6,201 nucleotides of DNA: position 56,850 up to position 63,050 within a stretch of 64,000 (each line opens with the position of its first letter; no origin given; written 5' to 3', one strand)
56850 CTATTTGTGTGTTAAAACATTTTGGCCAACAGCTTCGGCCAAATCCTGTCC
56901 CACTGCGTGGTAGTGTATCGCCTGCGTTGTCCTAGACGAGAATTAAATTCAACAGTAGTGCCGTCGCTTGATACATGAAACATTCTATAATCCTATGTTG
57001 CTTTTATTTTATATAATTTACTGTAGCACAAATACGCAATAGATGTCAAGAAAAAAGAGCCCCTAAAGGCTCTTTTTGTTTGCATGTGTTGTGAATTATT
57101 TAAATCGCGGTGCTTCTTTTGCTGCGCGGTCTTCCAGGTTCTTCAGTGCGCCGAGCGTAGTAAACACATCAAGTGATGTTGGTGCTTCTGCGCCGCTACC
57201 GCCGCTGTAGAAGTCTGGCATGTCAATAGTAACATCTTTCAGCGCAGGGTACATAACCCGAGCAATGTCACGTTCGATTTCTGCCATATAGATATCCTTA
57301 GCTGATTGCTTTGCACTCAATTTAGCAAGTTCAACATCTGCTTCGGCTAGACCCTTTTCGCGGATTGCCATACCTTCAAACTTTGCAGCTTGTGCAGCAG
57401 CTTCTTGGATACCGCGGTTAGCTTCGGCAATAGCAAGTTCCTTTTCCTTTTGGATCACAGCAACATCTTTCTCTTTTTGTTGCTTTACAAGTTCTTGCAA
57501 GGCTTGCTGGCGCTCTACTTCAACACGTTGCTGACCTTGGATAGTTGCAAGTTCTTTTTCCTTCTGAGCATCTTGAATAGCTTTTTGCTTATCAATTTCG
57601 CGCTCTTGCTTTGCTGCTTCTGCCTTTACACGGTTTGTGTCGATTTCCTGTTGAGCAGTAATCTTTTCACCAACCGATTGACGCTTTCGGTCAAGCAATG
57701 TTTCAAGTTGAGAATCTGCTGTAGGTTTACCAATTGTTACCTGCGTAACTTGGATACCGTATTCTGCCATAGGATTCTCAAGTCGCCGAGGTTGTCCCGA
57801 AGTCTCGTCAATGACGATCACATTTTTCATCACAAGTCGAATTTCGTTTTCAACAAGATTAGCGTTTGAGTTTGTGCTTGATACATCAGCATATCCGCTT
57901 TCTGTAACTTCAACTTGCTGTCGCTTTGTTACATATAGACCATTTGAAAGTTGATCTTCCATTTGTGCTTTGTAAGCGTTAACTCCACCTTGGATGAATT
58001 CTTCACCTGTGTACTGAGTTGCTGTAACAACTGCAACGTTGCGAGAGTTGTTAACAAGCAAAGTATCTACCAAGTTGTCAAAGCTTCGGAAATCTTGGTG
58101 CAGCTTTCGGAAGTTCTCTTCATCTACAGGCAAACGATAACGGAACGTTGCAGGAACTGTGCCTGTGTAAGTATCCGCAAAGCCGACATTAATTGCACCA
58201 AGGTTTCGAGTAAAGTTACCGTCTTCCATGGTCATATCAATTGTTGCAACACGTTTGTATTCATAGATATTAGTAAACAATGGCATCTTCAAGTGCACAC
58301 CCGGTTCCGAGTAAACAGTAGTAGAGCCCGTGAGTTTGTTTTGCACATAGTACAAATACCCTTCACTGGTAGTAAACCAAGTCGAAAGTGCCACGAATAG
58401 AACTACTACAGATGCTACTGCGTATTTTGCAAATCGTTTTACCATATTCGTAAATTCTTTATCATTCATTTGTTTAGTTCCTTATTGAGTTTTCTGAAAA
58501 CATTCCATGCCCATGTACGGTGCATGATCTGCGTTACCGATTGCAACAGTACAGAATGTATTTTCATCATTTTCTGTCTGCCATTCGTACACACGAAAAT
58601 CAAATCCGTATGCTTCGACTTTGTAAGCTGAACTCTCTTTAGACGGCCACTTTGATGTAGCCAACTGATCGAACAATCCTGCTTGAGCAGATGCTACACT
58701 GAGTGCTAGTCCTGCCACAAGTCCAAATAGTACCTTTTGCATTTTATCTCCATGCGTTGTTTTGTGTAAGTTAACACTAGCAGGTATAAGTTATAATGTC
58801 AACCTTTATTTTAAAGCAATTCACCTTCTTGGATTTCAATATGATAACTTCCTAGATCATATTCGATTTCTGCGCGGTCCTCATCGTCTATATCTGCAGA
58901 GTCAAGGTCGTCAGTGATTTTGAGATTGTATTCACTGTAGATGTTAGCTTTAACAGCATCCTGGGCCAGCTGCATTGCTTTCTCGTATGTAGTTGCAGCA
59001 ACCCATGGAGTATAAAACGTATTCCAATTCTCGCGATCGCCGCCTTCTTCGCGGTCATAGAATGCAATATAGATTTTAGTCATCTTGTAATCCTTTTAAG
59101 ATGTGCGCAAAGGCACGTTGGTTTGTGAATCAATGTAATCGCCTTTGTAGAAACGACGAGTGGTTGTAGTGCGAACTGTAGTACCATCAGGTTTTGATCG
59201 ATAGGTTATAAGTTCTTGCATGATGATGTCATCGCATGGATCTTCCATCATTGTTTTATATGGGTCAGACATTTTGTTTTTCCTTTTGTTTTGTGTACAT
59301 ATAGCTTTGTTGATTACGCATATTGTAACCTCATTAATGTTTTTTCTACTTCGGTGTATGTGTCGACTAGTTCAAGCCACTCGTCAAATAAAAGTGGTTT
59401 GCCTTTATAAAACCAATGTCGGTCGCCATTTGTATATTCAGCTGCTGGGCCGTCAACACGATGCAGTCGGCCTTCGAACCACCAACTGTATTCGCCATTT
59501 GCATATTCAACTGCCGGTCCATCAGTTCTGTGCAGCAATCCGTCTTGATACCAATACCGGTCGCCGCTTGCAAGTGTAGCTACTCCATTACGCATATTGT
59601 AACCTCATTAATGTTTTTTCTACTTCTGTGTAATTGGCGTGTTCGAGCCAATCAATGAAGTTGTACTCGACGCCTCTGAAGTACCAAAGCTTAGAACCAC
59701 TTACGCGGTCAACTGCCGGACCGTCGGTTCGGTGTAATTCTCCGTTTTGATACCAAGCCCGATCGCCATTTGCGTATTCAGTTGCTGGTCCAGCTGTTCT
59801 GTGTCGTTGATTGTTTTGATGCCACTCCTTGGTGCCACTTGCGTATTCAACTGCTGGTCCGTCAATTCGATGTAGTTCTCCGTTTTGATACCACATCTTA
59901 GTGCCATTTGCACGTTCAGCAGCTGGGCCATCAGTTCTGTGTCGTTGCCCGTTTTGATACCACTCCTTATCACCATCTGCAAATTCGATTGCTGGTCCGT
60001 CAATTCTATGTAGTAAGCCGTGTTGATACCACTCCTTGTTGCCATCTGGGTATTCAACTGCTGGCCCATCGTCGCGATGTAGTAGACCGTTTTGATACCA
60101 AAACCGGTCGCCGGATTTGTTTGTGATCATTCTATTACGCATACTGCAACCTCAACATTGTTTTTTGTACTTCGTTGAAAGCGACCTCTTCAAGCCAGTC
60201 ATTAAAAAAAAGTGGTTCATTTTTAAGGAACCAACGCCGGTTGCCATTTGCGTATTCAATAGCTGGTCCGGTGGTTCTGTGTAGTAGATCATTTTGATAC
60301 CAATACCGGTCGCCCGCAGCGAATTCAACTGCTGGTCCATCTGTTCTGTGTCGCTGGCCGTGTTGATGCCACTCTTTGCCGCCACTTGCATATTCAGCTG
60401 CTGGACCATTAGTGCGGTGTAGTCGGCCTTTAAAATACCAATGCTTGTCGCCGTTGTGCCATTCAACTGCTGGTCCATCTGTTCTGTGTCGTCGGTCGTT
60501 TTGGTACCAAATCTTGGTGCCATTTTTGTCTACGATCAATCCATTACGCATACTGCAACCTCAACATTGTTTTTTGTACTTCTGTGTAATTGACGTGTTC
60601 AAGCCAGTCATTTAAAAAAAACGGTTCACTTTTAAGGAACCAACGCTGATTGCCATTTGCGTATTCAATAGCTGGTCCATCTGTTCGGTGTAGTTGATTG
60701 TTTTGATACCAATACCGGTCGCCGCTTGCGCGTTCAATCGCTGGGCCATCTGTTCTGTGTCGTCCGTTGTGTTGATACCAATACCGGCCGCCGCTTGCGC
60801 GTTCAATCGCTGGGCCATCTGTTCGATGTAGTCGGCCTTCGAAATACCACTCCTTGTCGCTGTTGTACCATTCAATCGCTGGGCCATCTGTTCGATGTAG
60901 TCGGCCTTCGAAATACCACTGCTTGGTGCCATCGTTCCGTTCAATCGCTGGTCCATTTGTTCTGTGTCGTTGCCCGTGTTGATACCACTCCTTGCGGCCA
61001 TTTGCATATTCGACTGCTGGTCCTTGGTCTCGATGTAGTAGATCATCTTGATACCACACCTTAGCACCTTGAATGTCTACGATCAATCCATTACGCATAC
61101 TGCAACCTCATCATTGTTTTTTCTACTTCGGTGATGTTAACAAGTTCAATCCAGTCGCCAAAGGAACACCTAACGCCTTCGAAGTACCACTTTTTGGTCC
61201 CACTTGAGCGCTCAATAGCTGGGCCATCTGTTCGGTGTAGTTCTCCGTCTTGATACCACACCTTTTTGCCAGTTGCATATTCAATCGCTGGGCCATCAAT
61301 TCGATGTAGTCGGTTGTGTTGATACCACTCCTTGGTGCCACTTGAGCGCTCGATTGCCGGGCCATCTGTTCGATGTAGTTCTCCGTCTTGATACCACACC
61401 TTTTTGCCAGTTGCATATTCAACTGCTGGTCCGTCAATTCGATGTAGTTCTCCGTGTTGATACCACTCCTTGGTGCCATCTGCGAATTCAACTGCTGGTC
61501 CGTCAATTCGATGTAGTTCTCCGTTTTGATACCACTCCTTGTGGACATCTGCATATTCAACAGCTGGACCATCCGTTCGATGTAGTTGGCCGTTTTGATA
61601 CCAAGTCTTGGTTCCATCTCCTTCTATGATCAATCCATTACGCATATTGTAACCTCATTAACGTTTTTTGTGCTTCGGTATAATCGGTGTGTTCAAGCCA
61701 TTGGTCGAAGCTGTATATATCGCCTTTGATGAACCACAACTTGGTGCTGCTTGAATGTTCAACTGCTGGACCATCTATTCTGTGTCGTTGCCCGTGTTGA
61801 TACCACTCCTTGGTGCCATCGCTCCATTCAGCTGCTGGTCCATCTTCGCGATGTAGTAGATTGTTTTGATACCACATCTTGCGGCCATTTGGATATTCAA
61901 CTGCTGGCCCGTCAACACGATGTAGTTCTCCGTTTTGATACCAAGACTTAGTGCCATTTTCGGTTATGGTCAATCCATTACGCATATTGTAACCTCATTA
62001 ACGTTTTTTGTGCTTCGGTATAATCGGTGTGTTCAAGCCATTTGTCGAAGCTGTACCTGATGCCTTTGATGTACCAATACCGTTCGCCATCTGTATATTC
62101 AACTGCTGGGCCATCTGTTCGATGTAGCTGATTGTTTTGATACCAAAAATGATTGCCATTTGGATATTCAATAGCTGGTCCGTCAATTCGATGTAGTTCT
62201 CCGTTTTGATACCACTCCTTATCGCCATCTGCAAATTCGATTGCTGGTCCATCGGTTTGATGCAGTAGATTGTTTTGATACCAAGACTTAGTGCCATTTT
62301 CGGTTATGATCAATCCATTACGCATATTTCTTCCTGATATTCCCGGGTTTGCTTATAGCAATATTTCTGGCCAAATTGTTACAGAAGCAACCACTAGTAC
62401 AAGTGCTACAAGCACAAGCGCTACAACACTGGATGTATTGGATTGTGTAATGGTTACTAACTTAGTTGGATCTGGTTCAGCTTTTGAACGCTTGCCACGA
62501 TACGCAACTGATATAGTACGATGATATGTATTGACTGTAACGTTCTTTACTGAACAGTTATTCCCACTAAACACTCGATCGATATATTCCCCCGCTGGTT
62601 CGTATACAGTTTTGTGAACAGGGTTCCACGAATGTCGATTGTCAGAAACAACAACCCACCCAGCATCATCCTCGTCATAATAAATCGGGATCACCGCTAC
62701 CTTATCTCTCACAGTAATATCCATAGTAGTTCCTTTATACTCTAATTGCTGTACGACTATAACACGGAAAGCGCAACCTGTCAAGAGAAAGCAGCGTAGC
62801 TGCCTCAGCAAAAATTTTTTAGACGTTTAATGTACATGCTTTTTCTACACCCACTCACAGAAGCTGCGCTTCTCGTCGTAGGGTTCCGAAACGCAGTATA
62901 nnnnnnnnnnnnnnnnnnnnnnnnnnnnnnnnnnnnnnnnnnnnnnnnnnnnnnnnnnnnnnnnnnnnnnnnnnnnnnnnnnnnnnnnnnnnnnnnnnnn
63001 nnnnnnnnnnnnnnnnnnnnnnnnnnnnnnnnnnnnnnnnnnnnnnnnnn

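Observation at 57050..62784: Candidate membrane-associated early operon: tail-anchored protein, MORN array, secreted protein and flotillin-like SPFH protein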

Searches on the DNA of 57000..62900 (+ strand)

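Call 4: search_dna_similar(query=window:57000-62900:+, collection=phages, mode=near, max_rows=30)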
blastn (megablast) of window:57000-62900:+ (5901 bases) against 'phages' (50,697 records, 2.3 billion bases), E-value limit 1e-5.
No match.
